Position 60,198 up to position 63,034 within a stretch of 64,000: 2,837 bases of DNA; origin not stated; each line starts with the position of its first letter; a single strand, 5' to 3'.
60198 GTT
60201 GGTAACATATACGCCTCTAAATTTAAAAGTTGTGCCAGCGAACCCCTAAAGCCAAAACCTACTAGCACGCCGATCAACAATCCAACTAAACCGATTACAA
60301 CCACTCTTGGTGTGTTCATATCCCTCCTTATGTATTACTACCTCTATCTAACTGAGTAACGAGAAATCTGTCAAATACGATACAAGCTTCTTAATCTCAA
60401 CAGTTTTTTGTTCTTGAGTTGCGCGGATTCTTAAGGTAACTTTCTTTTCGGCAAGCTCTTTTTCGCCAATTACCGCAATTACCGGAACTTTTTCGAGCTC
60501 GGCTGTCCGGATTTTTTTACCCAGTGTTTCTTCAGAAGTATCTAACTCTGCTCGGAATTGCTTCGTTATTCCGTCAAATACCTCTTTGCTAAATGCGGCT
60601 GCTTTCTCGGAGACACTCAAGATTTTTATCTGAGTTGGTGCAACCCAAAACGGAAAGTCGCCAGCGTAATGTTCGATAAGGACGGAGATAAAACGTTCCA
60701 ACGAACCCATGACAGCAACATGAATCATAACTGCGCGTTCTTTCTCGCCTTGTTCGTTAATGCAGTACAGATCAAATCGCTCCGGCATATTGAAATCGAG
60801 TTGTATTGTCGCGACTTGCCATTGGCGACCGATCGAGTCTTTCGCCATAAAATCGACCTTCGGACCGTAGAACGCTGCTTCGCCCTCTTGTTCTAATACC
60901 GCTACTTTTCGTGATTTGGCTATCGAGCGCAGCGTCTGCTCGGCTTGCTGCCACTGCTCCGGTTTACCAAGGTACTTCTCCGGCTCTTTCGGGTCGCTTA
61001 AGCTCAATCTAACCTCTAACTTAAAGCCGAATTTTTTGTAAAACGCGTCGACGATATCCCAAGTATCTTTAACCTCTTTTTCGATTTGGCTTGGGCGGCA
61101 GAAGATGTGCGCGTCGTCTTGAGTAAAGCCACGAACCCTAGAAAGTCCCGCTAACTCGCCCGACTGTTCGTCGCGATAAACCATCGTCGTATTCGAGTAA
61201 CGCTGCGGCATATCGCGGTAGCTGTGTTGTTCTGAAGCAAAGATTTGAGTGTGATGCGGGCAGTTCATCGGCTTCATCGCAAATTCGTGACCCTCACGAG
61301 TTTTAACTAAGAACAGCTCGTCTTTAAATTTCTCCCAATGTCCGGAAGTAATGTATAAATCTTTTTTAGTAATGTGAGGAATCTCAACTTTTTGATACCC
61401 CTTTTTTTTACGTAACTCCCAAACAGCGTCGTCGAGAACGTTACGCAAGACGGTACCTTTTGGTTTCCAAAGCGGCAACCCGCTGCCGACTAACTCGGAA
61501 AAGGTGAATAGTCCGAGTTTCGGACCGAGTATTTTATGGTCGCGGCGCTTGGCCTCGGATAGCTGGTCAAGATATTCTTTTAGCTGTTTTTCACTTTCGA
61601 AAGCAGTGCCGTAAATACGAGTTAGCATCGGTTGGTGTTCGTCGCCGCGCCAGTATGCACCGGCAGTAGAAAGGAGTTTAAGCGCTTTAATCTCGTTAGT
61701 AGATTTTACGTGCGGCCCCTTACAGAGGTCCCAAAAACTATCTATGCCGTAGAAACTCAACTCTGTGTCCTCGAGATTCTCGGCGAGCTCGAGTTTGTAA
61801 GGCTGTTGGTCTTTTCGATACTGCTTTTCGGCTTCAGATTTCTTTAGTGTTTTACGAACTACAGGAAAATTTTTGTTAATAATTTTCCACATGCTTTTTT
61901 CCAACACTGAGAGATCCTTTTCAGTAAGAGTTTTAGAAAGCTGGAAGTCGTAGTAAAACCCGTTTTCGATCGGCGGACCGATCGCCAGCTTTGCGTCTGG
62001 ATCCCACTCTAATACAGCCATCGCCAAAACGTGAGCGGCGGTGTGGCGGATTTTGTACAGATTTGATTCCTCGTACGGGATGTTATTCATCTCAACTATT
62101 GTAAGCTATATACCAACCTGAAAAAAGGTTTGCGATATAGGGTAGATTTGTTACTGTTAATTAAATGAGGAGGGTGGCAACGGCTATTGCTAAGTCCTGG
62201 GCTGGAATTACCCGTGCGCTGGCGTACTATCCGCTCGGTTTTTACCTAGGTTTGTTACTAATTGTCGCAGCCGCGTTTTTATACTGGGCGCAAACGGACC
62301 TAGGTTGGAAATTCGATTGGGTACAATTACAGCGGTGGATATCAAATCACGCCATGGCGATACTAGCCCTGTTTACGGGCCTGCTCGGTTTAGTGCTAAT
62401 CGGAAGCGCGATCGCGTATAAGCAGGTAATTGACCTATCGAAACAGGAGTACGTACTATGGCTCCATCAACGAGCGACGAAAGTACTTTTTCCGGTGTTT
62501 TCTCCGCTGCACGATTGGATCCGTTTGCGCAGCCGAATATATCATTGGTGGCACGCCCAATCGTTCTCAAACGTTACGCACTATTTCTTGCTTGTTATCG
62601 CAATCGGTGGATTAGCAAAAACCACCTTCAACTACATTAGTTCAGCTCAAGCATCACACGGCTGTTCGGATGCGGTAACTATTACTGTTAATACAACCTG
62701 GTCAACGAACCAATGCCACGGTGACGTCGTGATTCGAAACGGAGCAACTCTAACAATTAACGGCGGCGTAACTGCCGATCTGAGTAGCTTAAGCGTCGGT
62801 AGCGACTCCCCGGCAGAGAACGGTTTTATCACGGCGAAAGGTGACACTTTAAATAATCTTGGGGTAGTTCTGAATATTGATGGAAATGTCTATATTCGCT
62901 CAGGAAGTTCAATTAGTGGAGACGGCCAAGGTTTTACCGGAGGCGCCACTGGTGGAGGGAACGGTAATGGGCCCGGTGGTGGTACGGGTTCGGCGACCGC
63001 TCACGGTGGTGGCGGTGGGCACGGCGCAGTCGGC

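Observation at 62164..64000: Unannotated giant Gly-rich repeat surface protein running off the window end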

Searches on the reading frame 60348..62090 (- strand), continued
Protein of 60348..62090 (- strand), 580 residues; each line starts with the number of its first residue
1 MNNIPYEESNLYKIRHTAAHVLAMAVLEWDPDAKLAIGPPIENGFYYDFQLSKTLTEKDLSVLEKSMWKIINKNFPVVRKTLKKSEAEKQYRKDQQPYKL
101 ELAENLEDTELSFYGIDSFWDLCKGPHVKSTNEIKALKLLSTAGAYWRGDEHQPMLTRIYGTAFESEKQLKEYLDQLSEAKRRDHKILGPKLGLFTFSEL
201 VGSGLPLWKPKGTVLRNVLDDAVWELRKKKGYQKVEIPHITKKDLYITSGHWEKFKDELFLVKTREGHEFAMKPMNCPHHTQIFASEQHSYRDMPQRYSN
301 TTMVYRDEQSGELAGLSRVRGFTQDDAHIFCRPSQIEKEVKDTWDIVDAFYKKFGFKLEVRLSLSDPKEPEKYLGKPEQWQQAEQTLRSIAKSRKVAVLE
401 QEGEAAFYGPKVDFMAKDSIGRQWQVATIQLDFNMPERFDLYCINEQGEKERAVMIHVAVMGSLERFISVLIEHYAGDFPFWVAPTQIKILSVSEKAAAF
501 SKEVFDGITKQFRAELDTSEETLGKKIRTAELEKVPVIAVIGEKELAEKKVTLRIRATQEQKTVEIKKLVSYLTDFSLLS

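Call 69: find_encoding_contigs(protein=P0282, flank=10000, max_places=2)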
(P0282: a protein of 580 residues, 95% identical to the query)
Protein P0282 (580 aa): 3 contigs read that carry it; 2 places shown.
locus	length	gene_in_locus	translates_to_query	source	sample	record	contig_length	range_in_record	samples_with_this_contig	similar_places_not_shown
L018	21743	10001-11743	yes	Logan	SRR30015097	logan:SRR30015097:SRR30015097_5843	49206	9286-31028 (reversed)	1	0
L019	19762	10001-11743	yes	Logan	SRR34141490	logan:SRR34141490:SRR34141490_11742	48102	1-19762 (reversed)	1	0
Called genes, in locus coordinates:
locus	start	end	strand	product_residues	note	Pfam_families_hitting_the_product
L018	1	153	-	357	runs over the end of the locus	PF01926:MMR_HSR1, PF02421:FeoB_N, PF06071:YchF-GTPase_C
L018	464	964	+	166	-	PF00011:HSP20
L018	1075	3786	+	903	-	PF02861:Clp_N, PF23569:NBD_SMAX1, PF00004:AAA, PF17871:AAA_lid_9, PF00004:AAA (weak), PF07724:AAA_2, PF07728:AAA_5, PF10431:ClpB_D2-small, +6 more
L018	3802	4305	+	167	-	-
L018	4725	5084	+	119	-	PF14478:DUF4430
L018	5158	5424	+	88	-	-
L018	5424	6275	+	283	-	-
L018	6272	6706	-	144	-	PF01668:SmpB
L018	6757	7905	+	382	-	PF00464:SHMT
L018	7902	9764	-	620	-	PF17210:SdrD_B (faint), PF22904:NOMO1-like_2nd (faint), PF11974:bMG3 (faint), PF13620:CarboxypepD_reg, PF13715:CarbopepD_reg_2 (weak)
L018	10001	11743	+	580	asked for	PF07973:tRNA_SAD, PF00587:tRNA-synt_2b, PF03129:HGTP_anticodon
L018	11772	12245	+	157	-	-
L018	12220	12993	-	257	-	PF00763:THF_DHG_CYH, PF02882:THF_DHG_CYH_C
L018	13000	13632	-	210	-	PF13098:Thioredoxin_2 (weak), PF13462:Thioredoxin_4, PF01323:DSBA, PF13743:Thioredoxin_5 (weak)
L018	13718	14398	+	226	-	PF01479:S4 (weak), PF00849:PseudoU_synth_2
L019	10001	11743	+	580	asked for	PF07973:tRNA_SAD, PF00587:tRNA-synt_2b, PF03129:HGTP_anticodon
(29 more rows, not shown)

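Call 70: find_encoding_contigs(protein=P0284, flank=10000, max_places=2)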
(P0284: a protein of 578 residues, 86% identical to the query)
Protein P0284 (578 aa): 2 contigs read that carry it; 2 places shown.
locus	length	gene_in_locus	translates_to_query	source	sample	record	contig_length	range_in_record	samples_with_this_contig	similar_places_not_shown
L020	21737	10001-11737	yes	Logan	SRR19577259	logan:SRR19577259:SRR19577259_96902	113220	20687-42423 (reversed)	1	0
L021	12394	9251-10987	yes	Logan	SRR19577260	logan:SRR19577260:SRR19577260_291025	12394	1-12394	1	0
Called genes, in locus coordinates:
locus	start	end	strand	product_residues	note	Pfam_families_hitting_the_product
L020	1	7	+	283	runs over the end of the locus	-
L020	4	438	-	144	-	PF01668:SmpB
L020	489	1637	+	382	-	PF00464:SHMT, PF00155:Aminotran_1_2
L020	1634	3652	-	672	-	PF07210:DUF1416 (faint), PF11974:bMG3 (faint), PF17210:SdrD_B (faint), PF22904:NOMO1-like_2nd (faint), PF13620:CarboxypepD_reg, PF13715:CarbopepD_reg_2 (weak)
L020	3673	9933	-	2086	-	PF22904:NOMO1-like_2nd (faint), PF13620:CarboxypepD_reg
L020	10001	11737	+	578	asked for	PF07973:tRNA_SAD, PF00587:tRNA-synt_2b, PF03129:HGTP_anticodon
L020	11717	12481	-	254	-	PF00763:THF_DHG_CYH, PF02882:THF_DHG_CYH_C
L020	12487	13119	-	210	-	PF13098:Thioredoxin_2 (weak), PF13462:Thioredoxin_4, PF01323:DSBA, PF13743:Thioredoxin_5 (weak)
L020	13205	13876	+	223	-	PF01479:S4 (weak), PF00849:PseudoU_synth_2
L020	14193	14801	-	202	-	PF09335:VTT_dom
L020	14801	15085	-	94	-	PF18910:DUF5665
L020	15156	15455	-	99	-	-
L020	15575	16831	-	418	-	-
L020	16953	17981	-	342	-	-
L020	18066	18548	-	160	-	-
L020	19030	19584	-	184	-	-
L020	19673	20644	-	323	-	PF00294:PfkB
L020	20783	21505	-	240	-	PF13386:DsbD_2 (weak)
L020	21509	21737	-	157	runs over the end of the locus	PF00578:AhpC-TSA (weak), PF00085:Thioredoxin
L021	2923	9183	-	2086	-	PF22904:NOMO1-like_2nd (faint), PF13620:CarboxypepD_reg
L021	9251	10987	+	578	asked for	PF07973:tRNA_SAD, PF00587:tRNA-synt_2b, PF03129:HGTP_anticodon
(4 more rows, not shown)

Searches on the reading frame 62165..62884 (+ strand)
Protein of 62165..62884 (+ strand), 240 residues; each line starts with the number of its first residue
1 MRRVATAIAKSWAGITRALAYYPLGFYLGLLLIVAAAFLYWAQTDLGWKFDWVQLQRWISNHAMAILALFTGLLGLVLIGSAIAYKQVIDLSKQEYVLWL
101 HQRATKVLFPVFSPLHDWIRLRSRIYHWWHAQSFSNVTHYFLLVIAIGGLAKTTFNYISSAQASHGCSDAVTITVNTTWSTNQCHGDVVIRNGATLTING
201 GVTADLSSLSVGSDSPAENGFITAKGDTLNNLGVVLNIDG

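Call 83: predict_structure(alignment_id=A2)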
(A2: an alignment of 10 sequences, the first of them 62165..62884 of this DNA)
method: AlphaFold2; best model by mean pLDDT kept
length: 240 residues; sequences in the alignment: 10
mean_pLDDT: 59.7   pTM: 0.32
mean pLDDT of the five models: 59.7, 58.2, 56.4, 56.2, 56.2
residues with pLDDT >= 90: 0; 70-90: 53; 50-70: 133; < 50: 54
segments of 3 or more residues with pLDDT < 50: 158-166, 199-213, 215-240
pLDDT, mean of each block of 10 residues (from residue 1): 71 66 64 78 74 68 66 64 58 66 59 64 72 69 71 58 45 53 55 51 45 45 39 33
secondary structure, 60 per line:
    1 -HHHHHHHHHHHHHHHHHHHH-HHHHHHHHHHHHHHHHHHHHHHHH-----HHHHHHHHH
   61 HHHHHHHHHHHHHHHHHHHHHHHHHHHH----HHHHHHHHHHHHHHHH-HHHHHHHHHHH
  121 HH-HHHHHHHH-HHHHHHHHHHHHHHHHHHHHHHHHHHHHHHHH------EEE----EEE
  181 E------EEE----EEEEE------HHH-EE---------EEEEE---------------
elements in order: H2-21 H23-46 H52-88 H93-108 H110-122 H124-131 H133-164 E171-173 E178-181 E188-190 E195-199 E221-225
